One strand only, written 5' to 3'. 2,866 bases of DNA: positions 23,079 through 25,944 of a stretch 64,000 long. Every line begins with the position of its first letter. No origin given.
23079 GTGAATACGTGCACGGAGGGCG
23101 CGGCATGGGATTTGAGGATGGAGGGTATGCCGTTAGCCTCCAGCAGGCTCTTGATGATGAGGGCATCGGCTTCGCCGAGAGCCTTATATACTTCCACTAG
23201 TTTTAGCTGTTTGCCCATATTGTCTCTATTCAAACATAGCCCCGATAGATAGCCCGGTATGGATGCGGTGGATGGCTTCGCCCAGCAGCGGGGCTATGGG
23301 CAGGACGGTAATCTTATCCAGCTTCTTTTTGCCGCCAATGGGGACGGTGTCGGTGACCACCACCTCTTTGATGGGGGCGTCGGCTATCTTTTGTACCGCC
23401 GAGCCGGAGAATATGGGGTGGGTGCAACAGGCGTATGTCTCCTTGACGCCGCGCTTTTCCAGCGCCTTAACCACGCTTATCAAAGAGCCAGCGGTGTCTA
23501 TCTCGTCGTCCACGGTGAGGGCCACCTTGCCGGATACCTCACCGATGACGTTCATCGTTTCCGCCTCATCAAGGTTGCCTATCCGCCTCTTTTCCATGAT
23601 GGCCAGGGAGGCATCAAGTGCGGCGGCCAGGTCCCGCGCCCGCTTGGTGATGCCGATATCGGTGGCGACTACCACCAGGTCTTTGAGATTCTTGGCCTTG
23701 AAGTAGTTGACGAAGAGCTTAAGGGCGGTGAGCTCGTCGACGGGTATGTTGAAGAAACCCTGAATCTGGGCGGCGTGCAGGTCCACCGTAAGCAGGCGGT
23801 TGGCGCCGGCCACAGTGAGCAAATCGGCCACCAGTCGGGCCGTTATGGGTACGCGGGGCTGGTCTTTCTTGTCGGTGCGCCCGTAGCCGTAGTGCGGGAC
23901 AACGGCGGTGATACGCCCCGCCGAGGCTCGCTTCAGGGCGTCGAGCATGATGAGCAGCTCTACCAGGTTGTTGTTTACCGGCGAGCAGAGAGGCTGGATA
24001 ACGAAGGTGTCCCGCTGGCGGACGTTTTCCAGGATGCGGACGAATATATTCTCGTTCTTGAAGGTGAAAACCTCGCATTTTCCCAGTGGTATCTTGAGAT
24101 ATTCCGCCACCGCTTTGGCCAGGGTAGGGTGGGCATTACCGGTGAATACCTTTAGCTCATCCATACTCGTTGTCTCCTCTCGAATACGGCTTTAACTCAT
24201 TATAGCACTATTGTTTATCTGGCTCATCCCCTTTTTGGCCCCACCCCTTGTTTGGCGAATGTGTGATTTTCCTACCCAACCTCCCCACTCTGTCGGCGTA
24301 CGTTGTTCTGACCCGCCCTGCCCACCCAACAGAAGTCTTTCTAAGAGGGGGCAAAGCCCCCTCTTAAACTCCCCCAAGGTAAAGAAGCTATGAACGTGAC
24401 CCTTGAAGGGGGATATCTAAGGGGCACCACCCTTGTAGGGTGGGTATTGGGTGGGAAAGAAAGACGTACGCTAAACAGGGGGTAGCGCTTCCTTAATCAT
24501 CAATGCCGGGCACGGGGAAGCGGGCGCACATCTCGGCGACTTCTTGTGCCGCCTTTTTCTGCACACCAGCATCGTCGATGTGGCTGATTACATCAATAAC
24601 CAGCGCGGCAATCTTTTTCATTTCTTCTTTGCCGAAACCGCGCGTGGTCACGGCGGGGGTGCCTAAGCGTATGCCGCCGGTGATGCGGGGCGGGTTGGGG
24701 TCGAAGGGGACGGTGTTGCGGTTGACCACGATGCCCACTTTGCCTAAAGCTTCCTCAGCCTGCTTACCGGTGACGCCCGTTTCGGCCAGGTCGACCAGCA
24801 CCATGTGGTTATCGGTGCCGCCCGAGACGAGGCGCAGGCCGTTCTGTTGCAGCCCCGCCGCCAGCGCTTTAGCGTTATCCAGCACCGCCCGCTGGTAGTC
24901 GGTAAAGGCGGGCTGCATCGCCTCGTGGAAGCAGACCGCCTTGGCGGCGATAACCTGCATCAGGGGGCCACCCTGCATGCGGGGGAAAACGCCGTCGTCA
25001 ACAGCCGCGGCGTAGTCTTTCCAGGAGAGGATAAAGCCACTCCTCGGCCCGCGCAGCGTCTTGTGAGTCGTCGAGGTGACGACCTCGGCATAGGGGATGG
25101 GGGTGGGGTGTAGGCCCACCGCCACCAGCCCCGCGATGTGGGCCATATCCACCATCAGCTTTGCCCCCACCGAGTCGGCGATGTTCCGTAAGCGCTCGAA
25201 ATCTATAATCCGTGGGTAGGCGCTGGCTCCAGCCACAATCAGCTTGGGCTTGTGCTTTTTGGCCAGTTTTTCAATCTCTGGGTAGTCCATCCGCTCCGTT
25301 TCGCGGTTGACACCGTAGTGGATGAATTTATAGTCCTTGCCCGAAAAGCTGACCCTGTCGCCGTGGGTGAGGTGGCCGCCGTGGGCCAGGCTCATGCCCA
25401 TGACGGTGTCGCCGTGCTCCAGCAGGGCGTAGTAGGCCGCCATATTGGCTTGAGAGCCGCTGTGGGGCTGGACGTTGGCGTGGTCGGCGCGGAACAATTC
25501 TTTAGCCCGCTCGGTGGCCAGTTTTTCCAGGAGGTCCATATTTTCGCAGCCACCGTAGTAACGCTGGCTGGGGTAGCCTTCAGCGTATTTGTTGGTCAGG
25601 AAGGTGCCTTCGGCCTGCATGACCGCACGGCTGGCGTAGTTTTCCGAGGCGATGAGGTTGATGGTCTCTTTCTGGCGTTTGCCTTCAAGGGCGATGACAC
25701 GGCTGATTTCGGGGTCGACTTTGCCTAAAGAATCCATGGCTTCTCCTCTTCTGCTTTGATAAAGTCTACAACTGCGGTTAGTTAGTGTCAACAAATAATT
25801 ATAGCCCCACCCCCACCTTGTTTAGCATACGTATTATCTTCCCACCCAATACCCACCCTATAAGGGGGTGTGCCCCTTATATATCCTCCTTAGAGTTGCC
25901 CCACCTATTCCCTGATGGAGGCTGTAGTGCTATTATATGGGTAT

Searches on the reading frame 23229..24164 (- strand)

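Call 97: search_protein_families(library=pfam, proteins=[window:23229-24164:-], max_evalue=0.00001)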
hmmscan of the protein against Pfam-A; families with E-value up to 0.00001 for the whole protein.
window:23229-24164:- (312 aa): 3 families
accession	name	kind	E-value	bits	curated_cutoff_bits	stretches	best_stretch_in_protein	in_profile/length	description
PF13793.12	Pribosyltran_N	-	9.2e-49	164.6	25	1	4-120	1-117/117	N-terminal domain of ribose phosphate pyrophosphokinase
PF14572.12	Pribosyl_synth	-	6.1e-26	91.9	27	1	202-311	73-183/184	Phosphoribosyl synthetase-associated domain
PF00156.33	Pribosyltran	-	2.2e-09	37.2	26.3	1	150-249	18-124/158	Phosphoribosyl transferase domain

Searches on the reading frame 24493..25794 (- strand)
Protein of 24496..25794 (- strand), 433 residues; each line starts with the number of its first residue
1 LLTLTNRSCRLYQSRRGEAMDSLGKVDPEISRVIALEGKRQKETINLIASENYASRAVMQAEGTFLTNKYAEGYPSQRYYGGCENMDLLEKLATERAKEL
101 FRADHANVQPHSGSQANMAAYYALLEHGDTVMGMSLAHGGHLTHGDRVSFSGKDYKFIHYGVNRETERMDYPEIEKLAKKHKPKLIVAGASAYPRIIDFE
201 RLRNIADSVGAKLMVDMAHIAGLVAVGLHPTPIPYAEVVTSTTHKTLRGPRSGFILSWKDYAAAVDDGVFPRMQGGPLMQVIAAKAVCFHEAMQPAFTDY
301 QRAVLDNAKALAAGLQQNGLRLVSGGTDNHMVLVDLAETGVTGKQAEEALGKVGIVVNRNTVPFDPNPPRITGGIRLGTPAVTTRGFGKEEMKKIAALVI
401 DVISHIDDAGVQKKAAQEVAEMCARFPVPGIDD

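Call 69: search_protein_families(library=pfam, proteins=[window:24496-25794:-], max_evalue=0.001)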
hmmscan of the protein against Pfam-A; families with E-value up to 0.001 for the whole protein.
window:24496-25794:- (433 aa): 3 families
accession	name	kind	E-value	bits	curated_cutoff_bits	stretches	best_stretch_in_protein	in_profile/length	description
PF00464.25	SHMT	-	2.7e-159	530.5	27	1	25-398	3-398/399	Serine hydroxymethyltransferase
PF00155.27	Aminotran_1_2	-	2.3e-08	34.1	19.7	1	80-382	38-349/361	Aminotransferase class I and II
PF01212.27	Beta_elim_lyase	-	0.00031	20.6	27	1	95-335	39-286/288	Beta-eliminating lyase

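Call 81: find_encoding_contigs(protein=window:24493-25737:-, flank=3000, max_places=6)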
Protein window:24493-25737:- (414 aa): 1 contig read that carries it; 1 place shown.
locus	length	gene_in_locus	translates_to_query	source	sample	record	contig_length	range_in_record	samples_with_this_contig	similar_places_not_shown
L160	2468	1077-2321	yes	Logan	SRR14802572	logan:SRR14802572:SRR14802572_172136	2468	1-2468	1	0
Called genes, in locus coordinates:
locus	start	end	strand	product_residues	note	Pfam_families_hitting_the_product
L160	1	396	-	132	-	?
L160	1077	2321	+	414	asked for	PF00464:SHMT, PF00155:Aminotran_1_2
